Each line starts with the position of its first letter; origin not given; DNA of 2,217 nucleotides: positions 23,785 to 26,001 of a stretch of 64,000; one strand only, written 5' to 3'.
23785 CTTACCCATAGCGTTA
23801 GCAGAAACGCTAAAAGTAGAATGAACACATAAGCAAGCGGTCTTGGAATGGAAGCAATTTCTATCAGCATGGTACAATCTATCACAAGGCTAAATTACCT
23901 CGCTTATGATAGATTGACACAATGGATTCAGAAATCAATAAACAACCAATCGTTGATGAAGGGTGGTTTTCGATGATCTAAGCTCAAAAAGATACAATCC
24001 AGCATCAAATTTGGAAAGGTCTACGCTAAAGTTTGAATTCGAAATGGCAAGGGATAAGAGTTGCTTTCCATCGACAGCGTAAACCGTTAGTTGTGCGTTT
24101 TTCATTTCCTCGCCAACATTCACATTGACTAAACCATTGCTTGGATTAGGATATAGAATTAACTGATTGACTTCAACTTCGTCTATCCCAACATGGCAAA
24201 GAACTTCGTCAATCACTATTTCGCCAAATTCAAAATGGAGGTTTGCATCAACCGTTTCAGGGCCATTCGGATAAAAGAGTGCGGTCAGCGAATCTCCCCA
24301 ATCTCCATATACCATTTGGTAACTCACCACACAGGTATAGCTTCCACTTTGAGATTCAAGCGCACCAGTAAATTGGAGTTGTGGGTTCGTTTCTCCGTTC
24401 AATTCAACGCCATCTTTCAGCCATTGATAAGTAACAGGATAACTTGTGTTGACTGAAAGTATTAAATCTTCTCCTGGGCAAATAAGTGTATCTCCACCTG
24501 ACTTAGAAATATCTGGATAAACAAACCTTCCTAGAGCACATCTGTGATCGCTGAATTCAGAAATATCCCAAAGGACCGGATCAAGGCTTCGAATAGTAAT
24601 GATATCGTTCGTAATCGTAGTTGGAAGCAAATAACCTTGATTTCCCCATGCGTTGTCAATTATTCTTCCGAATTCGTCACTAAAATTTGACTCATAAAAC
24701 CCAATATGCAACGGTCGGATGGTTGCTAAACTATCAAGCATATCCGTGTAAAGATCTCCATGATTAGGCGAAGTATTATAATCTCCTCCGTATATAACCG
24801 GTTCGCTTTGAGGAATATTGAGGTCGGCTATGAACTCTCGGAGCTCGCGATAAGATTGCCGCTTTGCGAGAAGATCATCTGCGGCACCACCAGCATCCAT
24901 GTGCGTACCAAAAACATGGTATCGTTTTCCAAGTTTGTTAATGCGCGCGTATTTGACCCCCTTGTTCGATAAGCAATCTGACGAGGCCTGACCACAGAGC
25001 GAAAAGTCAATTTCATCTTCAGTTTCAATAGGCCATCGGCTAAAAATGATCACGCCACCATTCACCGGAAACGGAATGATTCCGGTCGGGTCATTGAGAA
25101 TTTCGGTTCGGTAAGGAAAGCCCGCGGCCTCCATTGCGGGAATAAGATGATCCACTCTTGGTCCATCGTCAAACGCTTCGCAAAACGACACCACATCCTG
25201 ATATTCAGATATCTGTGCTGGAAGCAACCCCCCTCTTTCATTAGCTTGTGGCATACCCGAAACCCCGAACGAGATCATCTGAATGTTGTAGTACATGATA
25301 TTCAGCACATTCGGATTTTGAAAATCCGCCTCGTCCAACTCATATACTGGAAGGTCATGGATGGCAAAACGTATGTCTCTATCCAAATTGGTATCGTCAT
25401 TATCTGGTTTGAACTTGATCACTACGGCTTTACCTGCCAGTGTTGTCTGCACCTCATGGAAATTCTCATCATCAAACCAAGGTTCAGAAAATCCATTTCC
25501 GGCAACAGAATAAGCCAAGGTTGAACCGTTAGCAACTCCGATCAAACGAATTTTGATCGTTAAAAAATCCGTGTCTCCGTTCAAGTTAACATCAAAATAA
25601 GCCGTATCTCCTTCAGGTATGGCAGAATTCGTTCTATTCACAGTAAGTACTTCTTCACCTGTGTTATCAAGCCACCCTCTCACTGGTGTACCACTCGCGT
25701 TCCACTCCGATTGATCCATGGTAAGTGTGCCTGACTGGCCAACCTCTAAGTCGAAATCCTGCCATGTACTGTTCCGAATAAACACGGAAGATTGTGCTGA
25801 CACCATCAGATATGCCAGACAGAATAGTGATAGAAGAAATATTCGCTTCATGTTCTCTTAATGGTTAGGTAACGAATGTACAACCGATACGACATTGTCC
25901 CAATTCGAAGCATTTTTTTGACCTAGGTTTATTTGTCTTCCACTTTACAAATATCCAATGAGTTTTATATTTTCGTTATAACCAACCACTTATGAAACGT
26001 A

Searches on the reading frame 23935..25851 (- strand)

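Call 75: search_protein_families(library=pfam, proteins=[window:23935-25851:-], max_evalue=0.0001)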
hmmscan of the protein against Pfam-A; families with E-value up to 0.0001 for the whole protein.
window:23935-25851:- (638 aa): 4 families
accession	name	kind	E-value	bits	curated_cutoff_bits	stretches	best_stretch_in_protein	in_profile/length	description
PF18962.6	Por_Secre_tail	-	3.6e-11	43.6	27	1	566-637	1-75/75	Secretion system C-terminal sorting domain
PF03372.29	Exo_endo_phos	-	1.2e-08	35.4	24.5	1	186-436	1-225/225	Endonuclease/Exonuclease/phosphatase family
PF13927.12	Ig_3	-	1.6e-06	29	30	1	446-510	2-77/78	Immunoglobulin domain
PF13895.12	Ig_2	-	3.9e-05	24.2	27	1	454-512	17-66/79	Immunoglobulin domain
